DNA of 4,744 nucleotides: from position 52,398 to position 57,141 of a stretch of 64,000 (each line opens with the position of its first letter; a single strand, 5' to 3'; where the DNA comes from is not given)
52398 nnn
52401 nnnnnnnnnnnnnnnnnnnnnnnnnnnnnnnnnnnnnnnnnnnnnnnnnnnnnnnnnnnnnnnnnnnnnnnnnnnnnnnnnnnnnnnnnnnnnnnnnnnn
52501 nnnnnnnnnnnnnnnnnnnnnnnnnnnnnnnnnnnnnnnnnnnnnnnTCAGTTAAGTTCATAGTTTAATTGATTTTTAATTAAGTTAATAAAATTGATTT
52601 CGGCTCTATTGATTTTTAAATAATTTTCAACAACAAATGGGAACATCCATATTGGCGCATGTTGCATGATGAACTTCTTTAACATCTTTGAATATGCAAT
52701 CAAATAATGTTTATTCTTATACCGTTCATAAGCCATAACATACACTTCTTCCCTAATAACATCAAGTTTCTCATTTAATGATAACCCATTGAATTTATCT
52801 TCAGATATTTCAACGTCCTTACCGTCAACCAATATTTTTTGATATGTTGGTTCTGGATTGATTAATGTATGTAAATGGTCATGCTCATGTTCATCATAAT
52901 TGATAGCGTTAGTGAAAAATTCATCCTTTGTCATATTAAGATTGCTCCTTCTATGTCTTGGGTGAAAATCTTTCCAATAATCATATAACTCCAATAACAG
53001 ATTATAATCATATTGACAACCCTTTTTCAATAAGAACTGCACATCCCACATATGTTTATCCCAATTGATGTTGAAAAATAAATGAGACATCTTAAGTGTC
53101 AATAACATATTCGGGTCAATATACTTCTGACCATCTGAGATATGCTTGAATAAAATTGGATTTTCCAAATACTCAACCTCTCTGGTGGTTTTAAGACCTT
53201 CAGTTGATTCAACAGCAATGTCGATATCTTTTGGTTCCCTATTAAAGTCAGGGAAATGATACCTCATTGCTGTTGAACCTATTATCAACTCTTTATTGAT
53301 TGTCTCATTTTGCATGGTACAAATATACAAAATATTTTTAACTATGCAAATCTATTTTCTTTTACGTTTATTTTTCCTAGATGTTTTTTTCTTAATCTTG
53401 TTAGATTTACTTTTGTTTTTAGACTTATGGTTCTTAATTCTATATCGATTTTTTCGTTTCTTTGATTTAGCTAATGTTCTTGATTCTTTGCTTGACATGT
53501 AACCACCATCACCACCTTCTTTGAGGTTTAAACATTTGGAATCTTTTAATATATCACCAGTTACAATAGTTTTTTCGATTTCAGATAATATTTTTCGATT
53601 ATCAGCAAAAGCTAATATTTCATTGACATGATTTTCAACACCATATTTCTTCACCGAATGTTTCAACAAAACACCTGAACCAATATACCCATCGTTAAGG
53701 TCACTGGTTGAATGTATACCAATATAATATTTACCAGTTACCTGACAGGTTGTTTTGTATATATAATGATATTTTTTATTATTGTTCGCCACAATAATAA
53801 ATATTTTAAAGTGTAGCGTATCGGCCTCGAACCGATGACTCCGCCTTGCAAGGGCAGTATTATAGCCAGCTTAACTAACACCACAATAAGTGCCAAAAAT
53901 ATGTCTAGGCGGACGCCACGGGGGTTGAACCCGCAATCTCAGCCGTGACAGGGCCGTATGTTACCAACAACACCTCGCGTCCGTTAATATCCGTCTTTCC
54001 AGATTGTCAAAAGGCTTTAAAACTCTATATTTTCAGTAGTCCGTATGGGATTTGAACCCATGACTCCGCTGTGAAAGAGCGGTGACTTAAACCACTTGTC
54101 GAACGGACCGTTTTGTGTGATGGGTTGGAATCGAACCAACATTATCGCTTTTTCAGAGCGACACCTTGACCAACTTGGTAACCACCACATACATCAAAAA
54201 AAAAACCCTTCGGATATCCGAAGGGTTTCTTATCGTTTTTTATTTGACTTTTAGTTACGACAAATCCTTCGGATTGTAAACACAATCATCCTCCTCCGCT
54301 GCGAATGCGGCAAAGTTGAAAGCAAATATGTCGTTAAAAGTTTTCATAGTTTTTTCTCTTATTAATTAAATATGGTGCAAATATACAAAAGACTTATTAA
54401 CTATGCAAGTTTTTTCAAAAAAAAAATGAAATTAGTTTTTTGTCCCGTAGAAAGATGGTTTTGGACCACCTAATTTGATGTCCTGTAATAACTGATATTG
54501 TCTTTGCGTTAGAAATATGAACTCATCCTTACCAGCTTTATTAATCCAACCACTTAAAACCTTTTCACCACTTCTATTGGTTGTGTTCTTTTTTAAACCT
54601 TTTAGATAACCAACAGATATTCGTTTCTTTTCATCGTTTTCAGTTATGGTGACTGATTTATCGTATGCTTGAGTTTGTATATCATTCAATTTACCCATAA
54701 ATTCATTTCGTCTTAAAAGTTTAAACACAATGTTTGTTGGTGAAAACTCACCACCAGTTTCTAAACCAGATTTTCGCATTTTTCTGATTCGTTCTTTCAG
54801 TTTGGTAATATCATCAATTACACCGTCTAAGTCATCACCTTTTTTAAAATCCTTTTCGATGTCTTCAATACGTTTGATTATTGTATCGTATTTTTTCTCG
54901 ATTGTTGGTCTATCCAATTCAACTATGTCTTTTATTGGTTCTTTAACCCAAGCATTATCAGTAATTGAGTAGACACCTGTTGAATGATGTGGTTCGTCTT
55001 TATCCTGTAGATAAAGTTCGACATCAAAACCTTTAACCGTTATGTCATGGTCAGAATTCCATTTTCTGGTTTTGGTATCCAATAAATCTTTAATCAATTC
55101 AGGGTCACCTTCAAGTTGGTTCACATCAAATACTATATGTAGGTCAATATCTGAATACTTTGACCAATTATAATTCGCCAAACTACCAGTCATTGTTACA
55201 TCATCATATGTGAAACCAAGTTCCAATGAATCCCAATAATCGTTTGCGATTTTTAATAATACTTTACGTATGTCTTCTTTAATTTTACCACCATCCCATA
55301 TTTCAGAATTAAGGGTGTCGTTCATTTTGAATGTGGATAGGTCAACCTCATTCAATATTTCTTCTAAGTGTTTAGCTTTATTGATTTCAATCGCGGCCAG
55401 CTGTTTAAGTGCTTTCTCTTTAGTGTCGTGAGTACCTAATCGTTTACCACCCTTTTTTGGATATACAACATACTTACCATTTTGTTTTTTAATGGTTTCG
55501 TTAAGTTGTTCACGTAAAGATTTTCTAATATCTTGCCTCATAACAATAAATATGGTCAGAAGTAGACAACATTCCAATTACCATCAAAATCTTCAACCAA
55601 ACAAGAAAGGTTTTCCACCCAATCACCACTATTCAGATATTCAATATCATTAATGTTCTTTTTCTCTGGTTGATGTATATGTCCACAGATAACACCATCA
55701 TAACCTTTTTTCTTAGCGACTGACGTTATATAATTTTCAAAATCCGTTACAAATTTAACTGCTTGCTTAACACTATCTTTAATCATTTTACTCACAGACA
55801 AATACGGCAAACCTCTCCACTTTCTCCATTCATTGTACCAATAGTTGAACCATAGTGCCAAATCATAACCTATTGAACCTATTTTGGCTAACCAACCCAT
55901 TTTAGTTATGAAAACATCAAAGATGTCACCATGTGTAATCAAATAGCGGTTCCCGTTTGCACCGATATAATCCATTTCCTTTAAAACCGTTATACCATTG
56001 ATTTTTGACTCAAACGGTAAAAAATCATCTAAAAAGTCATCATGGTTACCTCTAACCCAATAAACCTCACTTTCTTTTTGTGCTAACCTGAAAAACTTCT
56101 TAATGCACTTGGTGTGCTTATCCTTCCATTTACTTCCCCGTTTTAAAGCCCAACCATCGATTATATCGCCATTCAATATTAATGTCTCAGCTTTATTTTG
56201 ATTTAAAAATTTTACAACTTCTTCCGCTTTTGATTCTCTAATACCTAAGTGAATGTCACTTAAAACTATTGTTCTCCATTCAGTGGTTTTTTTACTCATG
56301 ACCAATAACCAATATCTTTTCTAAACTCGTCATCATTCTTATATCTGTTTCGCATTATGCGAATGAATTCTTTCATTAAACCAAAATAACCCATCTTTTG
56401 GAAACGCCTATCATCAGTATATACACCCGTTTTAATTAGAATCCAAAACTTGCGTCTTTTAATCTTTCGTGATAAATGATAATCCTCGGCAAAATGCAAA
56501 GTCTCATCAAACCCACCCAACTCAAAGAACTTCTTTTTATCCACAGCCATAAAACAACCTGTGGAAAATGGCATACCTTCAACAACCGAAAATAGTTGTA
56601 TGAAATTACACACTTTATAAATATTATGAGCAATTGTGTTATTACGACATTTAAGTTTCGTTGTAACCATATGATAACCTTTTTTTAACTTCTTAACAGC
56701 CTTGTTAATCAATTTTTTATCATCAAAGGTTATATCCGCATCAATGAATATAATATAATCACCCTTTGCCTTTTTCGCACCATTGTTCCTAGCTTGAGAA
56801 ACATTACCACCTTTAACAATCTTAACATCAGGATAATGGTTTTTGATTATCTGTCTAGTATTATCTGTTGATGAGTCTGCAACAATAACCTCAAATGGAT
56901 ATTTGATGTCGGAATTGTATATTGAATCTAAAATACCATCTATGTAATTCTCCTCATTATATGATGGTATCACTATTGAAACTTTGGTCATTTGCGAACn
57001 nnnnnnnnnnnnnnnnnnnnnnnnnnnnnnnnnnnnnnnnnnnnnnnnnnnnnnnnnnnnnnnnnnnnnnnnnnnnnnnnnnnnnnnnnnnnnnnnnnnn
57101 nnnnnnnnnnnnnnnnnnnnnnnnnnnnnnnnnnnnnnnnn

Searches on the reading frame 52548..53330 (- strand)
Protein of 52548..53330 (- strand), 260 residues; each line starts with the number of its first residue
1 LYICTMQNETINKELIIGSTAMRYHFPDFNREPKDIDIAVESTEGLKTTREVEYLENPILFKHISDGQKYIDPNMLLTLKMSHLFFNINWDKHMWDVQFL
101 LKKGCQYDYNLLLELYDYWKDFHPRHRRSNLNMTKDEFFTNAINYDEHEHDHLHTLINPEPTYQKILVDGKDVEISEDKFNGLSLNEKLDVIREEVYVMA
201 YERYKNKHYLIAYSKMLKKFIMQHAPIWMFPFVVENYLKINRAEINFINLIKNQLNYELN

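Call 11: search_protein_families(library=pfam, proteins=[window:52548-53330:-], max_evalue=0.01)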
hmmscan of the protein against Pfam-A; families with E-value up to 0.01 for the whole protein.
window:52548-53330:- (260 aa): 3 families
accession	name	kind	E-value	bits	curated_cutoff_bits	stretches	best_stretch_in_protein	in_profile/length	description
PF23940.1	DUF7275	-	1.7e-32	113.3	27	1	75-244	1-178/188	Domain of unknown function (DUF7275)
PF23942.1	DUF7277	-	9.2e-07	29.9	27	1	15-47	2-36/87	Domain of unknown function (DUF7277)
PF08843.17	AbiEii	-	0.0033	17.8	22.5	0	18-43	19-45/238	Nucleotidyl transferase AbiEii toxin, Type IV TA system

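Call 12: search_protein_families(library=phrogs, proteins=[window:52548-53330:-], max_evalue=0.001)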
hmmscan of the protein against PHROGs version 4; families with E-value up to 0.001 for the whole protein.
window:52548-53330:- (260 aa): 2 families
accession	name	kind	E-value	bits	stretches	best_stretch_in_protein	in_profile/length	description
phrog_6944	-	unknown function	2.5e-41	143.1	1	14-252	3-248/257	-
phrog_2141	-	unknown function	3.5e-25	90.2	1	62-209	103-252/318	-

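Call 46: search_protein_families(library=ncbifam, proteins=[window:52548-53330:-], max_evalue=0.01)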
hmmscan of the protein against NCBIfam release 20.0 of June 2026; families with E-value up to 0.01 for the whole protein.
window:52548-53330:- (260 aa): 0 families

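Call 59: search_solved_structures(query=window:52548-53330:-, max_evalue=1, show_alignments=1)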
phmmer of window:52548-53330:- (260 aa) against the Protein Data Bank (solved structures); distinct sequences matched with E-value up to 1: 3.
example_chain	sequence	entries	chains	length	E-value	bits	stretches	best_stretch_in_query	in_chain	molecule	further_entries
7b0u_A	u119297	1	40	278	0.029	17.3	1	133-199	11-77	RsbR protein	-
9y6s_6t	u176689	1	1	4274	0.73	12.7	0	167-231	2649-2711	Dynein heavy chain, putative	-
2kik_A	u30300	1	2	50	0.75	12.7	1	43-72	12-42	Artificial diiron protein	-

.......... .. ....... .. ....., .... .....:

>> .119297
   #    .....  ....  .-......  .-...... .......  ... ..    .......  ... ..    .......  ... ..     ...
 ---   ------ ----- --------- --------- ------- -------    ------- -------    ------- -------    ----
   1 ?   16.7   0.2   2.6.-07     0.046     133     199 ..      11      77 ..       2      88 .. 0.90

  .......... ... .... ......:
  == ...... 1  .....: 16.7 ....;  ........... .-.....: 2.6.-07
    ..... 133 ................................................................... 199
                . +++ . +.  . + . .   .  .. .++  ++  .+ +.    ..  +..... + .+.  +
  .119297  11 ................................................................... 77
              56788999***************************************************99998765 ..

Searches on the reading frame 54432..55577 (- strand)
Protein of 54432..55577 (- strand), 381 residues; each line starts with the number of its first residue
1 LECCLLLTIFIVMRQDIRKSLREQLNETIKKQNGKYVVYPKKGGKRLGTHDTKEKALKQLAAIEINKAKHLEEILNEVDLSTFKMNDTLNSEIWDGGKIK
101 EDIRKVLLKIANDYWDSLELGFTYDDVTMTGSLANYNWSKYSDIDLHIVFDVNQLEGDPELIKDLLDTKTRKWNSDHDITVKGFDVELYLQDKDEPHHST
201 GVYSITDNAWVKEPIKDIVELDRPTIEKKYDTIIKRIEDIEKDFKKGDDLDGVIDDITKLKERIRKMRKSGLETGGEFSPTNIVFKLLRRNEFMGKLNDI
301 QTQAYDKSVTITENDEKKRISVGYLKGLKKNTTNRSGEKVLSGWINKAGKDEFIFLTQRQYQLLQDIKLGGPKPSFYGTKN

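Call 11: search_protein_families(library=pfam, proteins=[window:54432-55577:-], max_evalue=0.01)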
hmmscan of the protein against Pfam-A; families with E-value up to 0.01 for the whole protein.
window:54432-55577:- (381 aa): 3 families
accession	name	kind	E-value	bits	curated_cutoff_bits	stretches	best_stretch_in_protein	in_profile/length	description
PF01909.29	NTP_transf_2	-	0.00013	22.8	21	1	126-164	16-47/93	Nucleotidyltransferase domain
PF22600.2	MTPAP-like_central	-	0.0018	18.8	27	1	100-160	22-75/139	Poly(A) RNA polymerase, mitochondrial-like, central palm domain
PF18765.7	Polbeta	-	0.0087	16.6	26.9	0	131-168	20-58/93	Polymerase beta, Nucleotidyltransferase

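Call 12: search_protein_families(library=phrogs, proteins=[window:54432-55577:-], max_evalue=0.001)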
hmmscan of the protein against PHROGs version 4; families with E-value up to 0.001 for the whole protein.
window:54432-55577:- (381 aa): 2 families
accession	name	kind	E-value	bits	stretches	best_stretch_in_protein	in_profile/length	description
phrog_36119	-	unknown function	3.7e-41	142.2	1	77-310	14-246/247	-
phrog_3684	-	unknown function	6.2e-12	47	1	22-71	140-189/262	-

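Call 46: search_protein_families(library=ncbifam, proteins=[window:54432-55577:-], max_evalue=0.01)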
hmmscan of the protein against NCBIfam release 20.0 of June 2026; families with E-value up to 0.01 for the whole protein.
window:54432-55577:- (381 aa): 0 families

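Call 58: search_solved_structures(query=window:54432-55577:-, max_evalue=1, show_alignments=1)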
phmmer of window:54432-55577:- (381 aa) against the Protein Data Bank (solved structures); distinct sequences matched with E-value up to 1: 0.

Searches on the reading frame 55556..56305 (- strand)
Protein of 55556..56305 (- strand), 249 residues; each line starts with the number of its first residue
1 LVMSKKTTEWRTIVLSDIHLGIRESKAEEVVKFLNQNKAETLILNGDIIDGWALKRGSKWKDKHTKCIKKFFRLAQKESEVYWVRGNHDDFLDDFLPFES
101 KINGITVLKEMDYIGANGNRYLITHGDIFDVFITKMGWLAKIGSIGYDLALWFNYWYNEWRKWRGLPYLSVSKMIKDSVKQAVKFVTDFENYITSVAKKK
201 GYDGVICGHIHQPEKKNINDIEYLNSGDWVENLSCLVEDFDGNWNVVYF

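Call 15: search_protein_families(library=pfam, proteins=[window:55556-56305:-], max_evalue=0.01)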
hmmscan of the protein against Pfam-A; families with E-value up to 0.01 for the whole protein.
window:55556-56305:- (249 aa): 2 families
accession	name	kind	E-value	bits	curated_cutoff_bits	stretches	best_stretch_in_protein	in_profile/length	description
PF00149.33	Metallophos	-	7.9e-17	62.8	21.5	1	11-213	2-191/191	Calcineurin-like phosphoesterase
PF12850.12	Metallophos_2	-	5e-12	46.5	27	2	12-127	3-90/154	Calcineurin-like phosphoesterase superfamily domain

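Call 46: search_protein_families(library=ncbifam, proteins=[window:55556-56305:-], max_evalue=0.01)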
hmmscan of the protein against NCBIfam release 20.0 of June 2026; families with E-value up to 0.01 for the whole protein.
window:55556-56305:- (249 aa): 9 families
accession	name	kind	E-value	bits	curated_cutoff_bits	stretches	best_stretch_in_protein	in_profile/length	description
NF003743.0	PRK05340.1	equivalog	1.7e-14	53.5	134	1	11-234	3-225/242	UDP-2,3-diacylglucosamine diphosphatase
TIGR00040.1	yfcE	subfamily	2.1e-12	47.4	56.25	2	13-132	4-92/158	YfcE family phosphodiesterase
TIGR01854.1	lipid_A_lpxH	equivalog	2.5e-11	43.3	190.35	1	13-241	2-229/231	UDP-2,3-diacylglucosamine diphosphatase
NF006988.0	PRK09453.1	equivalog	8.8e-08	32.2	117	1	12-129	3-108/183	phosphodiesterase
NF003118.0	PRK04036.1-3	equivalog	3e-06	26.5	445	1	5-51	221-275/481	DNA-directed DNA polymerase II small subunit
TIGR00024.1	SbcD_rel_arch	hypoth_equivalog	4.7e-06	26.5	115.2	1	28-128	48-125/224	putative phosphoesterase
TIGR04123.1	P_estr_lig_assc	hypoth_equivalog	2.1e-05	24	150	1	30-90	56-110/207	ligase-associated DNA damage response endonuclease PdeM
TIGR03729.1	acc_ester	subfamily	3e-05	23.5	148.25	1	14-90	4-73/239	putative phosphoesterase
NF008359.0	PRK11148.1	equivalog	0.0078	15.7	225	0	57-89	63-96/275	3',5'-cyclic-AMP phosphodiesterase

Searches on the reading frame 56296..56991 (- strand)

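Call 15: search_protein_families(library=pfam, proteins=[window:56296-56991:-], max_evalue=0.01)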
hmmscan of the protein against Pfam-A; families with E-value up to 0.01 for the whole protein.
window:56296-56991:- (231 aa): 5 families
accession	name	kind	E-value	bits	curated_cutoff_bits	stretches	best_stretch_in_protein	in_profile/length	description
PF00535.33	Glycos_transf_2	-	6.5e-28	98.2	23.3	1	5-155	1-164/168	Glycosyl transferase family 2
PF13641.12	Glyco_tranf_2_3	-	3e-16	60.6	27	1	4-190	3-207/230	Glycosyltransferase like family 2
PF10111.15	Glyco_tranf_2_2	-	1e-10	42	27.3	1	5-181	1-203/276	Glycosyltransferase like family 2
PF13506.12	Glyco_transf_21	-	2.4e-09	37.3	21.7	1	70-183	24-143/174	Glycosyl transferase family 21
PF13632.12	Glyco_trans_2_3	-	0.00041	20.7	27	1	79-188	1-117/198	Glycosyl transferase family group 2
